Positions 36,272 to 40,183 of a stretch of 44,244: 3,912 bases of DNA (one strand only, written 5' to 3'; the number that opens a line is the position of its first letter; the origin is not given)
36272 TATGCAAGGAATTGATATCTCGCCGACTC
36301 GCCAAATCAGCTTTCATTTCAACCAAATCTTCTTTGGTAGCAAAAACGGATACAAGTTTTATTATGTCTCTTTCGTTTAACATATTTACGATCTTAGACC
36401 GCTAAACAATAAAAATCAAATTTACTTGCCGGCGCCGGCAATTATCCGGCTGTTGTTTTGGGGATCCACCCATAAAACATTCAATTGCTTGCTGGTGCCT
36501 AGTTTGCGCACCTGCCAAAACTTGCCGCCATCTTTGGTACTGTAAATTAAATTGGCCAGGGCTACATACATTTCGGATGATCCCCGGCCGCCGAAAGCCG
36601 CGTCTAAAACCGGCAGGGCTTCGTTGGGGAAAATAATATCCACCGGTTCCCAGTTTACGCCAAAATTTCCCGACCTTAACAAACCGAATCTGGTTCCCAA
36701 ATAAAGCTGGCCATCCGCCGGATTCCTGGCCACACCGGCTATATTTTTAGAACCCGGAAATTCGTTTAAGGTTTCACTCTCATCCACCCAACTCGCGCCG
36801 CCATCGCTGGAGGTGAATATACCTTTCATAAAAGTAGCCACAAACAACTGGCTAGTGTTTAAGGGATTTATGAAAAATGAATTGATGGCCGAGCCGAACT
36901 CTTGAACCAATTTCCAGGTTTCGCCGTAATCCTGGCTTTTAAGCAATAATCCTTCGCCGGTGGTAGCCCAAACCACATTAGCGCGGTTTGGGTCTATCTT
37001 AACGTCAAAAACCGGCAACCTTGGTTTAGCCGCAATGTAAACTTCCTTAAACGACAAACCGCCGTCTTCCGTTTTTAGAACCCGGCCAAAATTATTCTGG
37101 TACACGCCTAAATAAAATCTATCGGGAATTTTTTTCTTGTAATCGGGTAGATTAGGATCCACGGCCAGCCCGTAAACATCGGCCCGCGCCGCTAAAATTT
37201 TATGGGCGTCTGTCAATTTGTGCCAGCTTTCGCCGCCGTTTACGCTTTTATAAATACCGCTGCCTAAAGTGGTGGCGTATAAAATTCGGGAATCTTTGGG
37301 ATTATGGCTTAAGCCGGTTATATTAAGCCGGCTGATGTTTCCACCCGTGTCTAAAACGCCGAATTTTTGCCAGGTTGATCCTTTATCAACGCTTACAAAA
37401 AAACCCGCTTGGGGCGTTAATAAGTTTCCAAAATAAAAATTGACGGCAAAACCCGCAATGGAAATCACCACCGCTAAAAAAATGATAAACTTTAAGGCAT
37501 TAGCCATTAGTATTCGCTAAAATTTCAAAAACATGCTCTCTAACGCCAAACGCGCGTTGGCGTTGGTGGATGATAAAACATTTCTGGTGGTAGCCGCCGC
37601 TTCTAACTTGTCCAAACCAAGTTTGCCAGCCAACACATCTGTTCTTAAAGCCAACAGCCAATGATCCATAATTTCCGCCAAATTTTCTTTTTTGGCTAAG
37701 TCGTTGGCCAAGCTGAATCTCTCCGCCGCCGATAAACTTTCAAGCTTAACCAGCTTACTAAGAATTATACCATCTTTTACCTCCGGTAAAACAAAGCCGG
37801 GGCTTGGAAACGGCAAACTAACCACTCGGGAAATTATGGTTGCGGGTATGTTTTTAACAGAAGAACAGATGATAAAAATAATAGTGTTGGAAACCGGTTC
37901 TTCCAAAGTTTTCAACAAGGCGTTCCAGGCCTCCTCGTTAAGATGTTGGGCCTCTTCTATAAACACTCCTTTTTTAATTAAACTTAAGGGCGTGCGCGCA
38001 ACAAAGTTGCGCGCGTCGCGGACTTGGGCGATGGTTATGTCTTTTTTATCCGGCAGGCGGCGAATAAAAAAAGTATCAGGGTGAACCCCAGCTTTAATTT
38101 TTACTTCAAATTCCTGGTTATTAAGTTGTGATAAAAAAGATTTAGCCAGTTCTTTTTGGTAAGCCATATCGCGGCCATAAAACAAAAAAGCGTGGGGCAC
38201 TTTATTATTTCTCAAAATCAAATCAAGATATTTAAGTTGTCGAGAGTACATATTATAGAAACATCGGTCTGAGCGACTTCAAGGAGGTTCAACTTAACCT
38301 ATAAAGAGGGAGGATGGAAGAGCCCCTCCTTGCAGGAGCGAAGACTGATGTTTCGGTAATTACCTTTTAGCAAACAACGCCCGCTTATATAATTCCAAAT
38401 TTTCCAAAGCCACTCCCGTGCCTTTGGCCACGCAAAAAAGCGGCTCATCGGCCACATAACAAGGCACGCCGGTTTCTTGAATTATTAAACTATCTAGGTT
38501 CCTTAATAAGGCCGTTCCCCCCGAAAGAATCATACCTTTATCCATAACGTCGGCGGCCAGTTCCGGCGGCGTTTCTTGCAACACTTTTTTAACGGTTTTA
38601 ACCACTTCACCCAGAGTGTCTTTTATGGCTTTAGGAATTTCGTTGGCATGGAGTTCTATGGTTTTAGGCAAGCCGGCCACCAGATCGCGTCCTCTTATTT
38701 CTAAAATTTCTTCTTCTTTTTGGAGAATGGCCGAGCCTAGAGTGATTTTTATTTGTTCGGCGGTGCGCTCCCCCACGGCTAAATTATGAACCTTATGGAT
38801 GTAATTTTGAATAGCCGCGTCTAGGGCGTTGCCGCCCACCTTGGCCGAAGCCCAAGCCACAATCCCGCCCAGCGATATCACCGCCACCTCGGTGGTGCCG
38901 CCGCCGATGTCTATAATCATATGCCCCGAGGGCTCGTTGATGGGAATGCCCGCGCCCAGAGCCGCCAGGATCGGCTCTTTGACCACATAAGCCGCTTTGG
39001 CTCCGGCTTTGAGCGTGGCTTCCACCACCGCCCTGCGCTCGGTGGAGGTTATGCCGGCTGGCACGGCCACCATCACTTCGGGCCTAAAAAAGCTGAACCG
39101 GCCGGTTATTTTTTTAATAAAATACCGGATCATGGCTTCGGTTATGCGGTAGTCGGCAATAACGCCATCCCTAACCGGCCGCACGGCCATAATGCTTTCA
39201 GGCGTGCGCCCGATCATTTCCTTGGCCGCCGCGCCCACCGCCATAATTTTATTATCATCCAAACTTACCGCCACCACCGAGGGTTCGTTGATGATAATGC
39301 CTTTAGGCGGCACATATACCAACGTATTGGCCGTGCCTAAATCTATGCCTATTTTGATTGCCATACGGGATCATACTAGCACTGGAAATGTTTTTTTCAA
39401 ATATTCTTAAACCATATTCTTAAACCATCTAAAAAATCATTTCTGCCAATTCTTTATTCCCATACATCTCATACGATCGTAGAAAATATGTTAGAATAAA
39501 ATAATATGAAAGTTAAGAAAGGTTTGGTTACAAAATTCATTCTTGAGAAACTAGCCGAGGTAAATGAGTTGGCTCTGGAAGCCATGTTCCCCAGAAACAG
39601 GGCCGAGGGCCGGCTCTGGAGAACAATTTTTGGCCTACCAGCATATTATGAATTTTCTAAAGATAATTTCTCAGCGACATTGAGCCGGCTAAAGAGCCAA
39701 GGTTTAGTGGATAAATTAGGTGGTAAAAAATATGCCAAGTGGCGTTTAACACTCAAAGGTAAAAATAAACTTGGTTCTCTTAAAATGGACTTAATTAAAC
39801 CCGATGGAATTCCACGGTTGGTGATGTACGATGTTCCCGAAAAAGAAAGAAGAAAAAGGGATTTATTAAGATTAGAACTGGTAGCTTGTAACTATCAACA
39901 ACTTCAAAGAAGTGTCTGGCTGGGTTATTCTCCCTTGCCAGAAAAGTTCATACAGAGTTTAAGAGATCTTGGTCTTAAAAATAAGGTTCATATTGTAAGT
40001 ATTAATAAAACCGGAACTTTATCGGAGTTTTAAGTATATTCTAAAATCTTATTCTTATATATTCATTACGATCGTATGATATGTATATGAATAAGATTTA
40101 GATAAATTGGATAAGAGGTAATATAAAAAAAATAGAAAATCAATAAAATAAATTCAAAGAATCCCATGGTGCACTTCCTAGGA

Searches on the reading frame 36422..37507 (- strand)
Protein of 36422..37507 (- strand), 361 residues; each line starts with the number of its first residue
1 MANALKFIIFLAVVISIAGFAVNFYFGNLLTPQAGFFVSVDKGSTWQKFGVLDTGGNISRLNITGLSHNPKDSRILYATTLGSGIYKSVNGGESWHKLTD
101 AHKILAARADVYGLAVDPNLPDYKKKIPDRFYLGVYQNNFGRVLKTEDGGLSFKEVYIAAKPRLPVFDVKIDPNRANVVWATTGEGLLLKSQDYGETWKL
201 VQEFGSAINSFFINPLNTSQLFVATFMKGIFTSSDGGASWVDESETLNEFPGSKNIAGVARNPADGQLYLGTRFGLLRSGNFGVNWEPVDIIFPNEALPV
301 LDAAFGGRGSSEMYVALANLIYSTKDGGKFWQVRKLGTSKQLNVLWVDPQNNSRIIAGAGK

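Call 96: search_protein_families(library=pfam, proteins=[window:36422-37507:-], max_evalue=0.00001)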
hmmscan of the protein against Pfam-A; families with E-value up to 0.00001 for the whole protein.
window:36422-37507:- (361 aa): 3 families
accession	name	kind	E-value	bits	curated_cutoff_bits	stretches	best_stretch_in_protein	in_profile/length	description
PF15902.12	Sortilin-Vps10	-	3e-18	66.3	33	1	189-241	4-58/446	Sortilin, neurotensin receptor 3,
PF14870.12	PSII_BNR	-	5.4e-10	39.4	27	0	222-333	32-139/303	Photosynthesis system II assembly factor YCF48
PF02012.26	BNR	-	1.8e-09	36.6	27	0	191-200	3-12/12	BNR/Asp-box repeat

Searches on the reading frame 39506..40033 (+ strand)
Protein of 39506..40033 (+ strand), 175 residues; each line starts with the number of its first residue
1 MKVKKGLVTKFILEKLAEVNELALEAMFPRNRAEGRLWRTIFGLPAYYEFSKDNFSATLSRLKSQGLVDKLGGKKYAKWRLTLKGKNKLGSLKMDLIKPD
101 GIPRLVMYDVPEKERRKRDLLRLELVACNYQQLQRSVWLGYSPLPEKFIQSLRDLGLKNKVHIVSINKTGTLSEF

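Call 7: search_protein_families(library=pfam, proteins=[window:39506-40033:+], max_evalue=1)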
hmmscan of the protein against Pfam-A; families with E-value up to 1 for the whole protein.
window:39506-40033:+ (175 aa): 2 families
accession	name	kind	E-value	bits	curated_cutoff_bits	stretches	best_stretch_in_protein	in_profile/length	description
PF20803.2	PaaX_M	-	2.4e-13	50.4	24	1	100-169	5-74/83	PaaX protein central Cas2-like domain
PF09827.14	CRISPR_Cas2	-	0.0027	18.3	23.8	1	105-151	4-46/74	CRISPR associated protein Cas2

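Call 8: search_protein_families(library=ncbifam, proteins=[window:39506-40033:+], max_evalue=1)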
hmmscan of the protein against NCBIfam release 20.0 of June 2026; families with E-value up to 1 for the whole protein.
window:39506-40033:+ (175 aa): 1 family
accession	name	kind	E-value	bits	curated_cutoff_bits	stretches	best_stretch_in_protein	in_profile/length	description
TIGR01573.1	cas2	equivalog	0.00014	22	24.5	1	105-140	4-40/96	CRISPR-associated endonuclease Cas2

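Call 78: search_protein_families(library=padloc, proteins=[window:39506-40033:+], max_evalue=0.1)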
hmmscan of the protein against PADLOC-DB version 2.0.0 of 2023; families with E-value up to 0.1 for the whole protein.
window:39506-40033:+ (175 aa): 8 families
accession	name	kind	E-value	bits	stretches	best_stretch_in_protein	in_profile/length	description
PDLC00935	Cas2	-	3.7e-05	22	1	105-140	4-40/96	CRISPR-associated endonuclease Cas2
PDLC01649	Cas2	-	0.00028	19.2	1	105-143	4-38/70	"CAS-I,CAS-II,CAS-III,CAS-IV,CAS-V,CAS-VI; acquisition_2"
PDLC01251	Cas2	-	0.0015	16.8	1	104-140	3-36/84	"CAS-I,CAS-II,CAS-III,CAS-IV,CAS-V,CAS-VI; acquisition_2"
PDLC02070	Cas2_II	-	0.012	14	0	105-142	4-39/89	-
PDLC02068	Cas2_II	-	0.018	12.7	1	104-143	24-66/137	-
PDLC01525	Cas2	-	0.019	13.7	1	105-141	4-38/90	"CAS-I,CAS-II,CAS-III,CAS-IV,CAS-V,CAS-VI; acquisition_2"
PDLC01879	CARF3--CARF_TM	-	0.022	12.4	1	28-93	182-221/222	-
PDLC01124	Cas2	-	0.048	12.2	1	103-132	4-33/93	Cas2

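Call 79: search_protein_families(library=phrogs, proteins=[window:39506-40033:+], max_evalue=0.1)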
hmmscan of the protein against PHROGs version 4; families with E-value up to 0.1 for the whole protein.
window:39506-40033:+ (175 aa): 1 family
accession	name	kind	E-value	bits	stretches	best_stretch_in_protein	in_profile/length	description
phrog_4278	-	unknown function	0.059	14.2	0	48-89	60-104/127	-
